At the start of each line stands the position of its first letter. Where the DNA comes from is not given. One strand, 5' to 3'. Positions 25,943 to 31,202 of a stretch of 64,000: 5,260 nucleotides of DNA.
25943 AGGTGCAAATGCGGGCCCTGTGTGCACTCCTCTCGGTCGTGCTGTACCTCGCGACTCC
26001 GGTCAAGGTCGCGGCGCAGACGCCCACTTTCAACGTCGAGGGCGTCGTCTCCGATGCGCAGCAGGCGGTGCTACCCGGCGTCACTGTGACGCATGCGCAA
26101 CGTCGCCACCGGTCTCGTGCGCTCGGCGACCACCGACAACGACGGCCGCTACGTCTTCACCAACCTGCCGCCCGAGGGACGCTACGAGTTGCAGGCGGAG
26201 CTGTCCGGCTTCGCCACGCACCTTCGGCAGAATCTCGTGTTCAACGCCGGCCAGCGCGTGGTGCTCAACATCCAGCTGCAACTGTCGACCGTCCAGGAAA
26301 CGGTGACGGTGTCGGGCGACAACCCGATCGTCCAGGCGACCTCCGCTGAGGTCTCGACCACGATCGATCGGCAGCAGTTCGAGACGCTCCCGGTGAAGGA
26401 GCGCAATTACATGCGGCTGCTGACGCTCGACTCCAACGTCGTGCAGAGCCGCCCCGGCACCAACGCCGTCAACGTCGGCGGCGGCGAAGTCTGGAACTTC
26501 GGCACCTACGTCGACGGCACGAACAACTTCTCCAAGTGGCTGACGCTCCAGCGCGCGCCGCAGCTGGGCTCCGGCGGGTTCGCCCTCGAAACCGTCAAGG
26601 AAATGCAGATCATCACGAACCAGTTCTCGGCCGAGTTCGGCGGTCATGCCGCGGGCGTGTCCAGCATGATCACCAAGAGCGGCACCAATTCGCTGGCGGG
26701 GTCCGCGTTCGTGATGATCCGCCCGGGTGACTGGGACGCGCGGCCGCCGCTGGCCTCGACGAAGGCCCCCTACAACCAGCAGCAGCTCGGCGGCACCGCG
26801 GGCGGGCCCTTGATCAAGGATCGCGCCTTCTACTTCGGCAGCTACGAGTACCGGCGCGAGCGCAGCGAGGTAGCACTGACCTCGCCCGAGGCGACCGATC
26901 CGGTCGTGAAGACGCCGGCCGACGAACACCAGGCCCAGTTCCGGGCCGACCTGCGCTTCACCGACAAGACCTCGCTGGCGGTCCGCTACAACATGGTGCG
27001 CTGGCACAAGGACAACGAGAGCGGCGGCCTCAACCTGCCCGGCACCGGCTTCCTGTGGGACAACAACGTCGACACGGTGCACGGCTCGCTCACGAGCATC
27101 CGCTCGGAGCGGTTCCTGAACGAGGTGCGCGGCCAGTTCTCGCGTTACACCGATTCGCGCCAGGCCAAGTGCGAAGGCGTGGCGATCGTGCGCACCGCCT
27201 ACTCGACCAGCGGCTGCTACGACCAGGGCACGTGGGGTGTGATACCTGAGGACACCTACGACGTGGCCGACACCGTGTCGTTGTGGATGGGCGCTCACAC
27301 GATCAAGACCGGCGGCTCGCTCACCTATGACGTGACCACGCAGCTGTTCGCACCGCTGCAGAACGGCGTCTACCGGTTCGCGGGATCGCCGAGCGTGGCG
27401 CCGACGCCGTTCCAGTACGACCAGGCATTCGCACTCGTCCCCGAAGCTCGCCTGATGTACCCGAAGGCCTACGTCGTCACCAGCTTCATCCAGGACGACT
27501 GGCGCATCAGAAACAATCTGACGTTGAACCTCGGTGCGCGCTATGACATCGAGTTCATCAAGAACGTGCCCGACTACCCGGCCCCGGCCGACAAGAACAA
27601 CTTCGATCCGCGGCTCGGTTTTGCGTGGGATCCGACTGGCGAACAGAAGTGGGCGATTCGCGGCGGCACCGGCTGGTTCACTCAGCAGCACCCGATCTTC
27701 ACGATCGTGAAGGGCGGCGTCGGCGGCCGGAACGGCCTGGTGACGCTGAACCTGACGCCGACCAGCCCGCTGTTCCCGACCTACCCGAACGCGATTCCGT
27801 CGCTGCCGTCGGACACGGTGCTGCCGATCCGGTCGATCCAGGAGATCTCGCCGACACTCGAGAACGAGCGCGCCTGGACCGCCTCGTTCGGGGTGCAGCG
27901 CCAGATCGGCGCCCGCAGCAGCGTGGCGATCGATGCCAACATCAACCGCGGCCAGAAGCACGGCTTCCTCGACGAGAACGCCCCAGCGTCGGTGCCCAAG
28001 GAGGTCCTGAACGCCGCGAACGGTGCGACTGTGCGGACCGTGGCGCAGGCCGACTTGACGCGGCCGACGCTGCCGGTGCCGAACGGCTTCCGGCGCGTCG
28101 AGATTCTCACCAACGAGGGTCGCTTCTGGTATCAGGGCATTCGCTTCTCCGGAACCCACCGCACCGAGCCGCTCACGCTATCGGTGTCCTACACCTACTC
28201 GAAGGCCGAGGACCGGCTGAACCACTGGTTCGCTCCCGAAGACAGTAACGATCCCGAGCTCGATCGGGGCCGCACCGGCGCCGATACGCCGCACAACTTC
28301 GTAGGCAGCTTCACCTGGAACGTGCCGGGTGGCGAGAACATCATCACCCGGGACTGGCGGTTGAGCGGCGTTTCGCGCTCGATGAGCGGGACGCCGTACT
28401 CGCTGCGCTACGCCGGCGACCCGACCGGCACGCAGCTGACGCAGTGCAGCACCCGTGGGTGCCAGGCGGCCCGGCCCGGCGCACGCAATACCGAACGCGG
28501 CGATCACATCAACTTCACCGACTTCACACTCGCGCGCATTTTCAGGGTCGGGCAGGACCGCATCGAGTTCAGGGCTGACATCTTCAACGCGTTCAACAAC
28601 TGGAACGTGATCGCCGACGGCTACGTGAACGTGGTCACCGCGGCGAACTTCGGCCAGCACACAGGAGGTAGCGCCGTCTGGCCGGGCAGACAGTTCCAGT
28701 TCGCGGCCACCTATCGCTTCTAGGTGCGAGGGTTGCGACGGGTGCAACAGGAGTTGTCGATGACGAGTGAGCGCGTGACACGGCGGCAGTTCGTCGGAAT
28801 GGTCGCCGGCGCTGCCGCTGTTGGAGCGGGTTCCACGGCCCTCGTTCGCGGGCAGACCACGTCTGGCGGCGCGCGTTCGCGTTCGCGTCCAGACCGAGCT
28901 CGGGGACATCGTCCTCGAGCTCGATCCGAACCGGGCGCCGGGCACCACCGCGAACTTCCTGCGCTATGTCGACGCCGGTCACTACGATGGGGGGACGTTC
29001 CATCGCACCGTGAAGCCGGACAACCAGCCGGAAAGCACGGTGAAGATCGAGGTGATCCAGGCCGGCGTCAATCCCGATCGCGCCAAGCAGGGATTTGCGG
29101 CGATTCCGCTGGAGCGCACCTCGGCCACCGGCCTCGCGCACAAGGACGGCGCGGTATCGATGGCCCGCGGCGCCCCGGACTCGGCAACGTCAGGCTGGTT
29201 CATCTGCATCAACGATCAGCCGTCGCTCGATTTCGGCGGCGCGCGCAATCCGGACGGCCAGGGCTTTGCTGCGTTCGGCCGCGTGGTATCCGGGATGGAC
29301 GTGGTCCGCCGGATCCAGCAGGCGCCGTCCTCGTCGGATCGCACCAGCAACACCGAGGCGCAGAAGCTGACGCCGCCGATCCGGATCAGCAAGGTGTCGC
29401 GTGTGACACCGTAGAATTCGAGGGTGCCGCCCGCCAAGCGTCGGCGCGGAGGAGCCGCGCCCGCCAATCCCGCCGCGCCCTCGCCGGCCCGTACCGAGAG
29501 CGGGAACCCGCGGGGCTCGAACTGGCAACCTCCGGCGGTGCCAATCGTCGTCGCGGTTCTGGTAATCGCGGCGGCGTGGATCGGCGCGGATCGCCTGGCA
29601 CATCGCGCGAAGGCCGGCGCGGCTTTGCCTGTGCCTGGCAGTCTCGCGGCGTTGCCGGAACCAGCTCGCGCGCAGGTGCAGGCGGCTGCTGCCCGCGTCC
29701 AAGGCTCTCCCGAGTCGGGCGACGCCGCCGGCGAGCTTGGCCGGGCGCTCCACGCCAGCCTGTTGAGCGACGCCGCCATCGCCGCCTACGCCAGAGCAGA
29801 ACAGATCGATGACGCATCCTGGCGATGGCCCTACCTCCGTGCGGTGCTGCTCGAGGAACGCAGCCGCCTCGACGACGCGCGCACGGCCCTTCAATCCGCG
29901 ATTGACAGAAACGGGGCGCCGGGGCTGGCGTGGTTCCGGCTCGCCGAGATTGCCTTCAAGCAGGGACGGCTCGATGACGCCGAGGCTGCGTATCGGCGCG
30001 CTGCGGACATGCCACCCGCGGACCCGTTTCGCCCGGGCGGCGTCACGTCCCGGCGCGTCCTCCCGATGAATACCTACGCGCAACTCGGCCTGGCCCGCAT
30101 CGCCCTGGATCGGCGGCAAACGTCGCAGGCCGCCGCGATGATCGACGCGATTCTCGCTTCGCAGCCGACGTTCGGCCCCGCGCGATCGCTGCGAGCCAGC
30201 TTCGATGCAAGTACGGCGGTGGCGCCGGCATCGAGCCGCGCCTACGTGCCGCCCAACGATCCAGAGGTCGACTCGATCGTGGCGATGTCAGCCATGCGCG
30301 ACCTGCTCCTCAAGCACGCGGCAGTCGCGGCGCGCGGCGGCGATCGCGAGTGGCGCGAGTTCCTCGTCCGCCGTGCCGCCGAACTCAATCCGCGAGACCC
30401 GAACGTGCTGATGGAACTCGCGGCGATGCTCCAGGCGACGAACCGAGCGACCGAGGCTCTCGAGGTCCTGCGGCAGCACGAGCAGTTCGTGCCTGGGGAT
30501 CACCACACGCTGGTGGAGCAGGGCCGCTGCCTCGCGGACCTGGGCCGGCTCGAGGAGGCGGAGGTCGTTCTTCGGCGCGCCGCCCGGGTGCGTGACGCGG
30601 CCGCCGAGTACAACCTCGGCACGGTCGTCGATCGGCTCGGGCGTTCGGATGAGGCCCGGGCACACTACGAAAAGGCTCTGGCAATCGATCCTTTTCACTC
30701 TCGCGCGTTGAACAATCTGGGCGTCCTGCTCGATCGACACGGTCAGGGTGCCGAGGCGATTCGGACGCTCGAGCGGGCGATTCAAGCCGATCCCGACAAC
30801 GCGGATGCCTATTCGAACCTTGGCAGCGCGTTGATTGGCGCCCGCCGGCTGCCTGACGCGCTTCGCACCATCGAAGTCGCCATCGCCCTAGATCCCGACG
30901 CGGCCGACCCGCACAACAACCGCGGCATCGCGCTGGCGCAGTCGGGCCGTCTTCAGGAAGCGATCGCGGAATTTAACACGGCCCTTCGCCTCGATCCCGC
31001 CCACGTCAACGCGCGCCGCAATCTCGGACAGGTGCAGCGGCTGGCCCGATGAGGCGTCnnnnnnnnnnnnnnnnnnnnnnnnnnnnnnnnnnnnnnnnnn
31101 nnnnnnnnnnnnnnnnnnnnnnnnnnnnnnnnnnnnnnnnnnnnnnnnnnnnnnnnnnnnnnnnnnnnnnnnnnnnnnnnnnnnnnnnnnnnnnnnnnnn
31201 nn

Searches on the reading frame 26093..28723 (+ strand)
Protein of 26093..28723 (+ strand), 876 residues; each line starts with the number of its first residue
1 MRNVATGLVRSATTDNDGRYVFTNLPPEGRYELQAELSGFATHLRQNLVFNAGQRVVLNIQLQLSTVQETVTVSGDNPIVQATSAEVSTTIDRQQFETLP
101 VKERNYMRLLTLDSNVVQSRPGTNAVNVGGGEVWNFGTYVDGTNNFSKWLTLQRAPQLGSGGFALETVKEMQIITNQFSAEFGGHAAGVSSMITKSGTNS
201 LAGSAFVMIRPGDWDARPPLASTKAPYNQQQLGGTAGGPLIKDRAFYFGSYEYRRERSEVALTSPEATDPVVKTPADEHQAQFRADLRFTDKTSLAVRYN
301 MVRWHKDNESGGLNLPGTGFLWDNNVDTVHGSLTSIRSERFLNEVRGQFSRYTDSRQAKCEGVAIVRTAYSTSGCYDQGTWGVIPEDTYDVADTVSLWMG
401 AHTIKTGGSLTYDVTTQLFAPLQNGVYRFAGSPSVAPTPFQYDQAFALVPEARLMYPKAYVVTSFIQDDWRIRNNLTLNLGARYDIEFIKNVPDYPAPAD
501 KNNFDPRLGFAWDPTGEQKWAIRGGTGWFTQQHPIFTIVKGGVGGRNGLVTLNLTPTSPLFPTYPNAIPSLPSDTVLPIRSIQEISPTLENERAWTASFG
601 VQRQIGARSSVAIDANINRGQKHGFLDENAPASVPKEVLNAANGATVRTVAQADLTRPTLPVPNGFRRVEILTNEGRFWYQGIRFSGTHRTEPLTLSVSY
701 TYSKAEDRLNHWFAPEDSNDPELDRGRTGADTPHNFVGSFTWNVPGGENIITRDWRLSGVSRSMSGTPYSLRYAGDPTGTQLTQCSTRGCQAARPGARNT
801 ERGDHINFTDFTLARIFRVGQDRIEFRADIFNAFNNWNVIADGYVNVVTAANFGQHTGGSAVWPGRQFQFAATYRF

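Call 45: search_protein_families(library=pfam, proteins=[window:26093-28723:+], max_evalue=0.00001)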
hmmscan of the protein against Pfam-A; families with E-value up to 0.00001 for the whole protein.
window:26093-28723:+ (876 aa): 2 families
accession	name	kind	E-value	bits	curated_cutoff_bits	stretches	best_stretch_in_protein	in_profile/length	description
PF25183.1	OMP_b-brl_4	-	1.4e-87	295.5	30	3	494-869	428-838/838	Outer membrane beta barrel domain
PF13620.12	CarboxypepD_reg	-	6.8e-14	52.4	32.3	1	3-63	23-82/82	Carboxypeptidase regulatory-like domain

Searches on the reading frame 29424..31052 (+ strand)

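Call 45: search_protein_families(library=pfam, proteins=[window:29424-31052:+], max_evalue=0.00001)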
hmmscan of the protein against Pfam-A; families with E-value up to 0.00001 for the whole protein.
window:29424-31052:+ (542 aa): 17 families
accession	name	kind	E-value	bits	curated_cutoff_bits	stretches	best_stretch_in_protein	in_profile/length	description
PF13432.12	TPR_16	-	2.9e-42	143.1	32.7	5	137-201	1-65/65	Tetratricopeptide repeat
PF07719.23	TPR_2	-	2e-37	124.6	27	1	494-527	1-34/34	Tetratricopeptide repeat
PF00515.34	TPR_1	-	7.8e-35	117.7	27.8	1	392-423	1-32/34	Tetratricopeptide repeat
PF13431.12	TPR_17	-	2.4e-32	108.9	24.4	0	414-445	1-32/34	Tetratricopeptide repeat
PF13414.12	TPR_11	-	2.8e-32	110.6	26.8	2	503-538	3-38/42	TPR repeat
PF14559.12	TPR_19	-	3.5e-31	107.8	25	1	440-494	5-59/68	Tetratricopeptide repeat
PF13181.12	TPR_8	-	2.9e-28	96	25.7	0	169-199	3-33/34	Tetratricopeptide repeat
PF13428.12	TPR_14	-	1.7e-22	78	23.5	0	428-467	3-42/44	Tetratricopeptide repeat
PF13424.12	TPR_12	-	4.3e-21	75.3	30.1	2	392-456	3-75/77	Tetratricopeptide repeat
PF13371.12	TPR_9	-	9.1e-15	54.9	35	1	469-532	4-67/73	Tetratricopeptide repeat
PF12895.13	ANAPC3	-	1.2e-12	48.4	27.2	1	312-385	9-81/82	Anaphase-promoting complex, cyclosome, subunit 3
PF23914.1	TPR_CcmH_CycH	-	6.2e-12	46.1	42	0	105-200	56-154/158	Cytochrome c-type biogenesis protein H TPR domain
PF13176.12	TPR_7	-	5.5e-11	42.1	27.9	0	428-461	1-34/36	Tetratricopeptide repeat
PF13374.12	TPR_10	-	2.9e-09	37.1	27.5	0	428-454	4-30/42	Tetratricopeptide repeat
PF13174.12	TPR_6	-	4.5e-08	33.7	26.3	0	169-193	2-26/33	Tetratricopeptide repeat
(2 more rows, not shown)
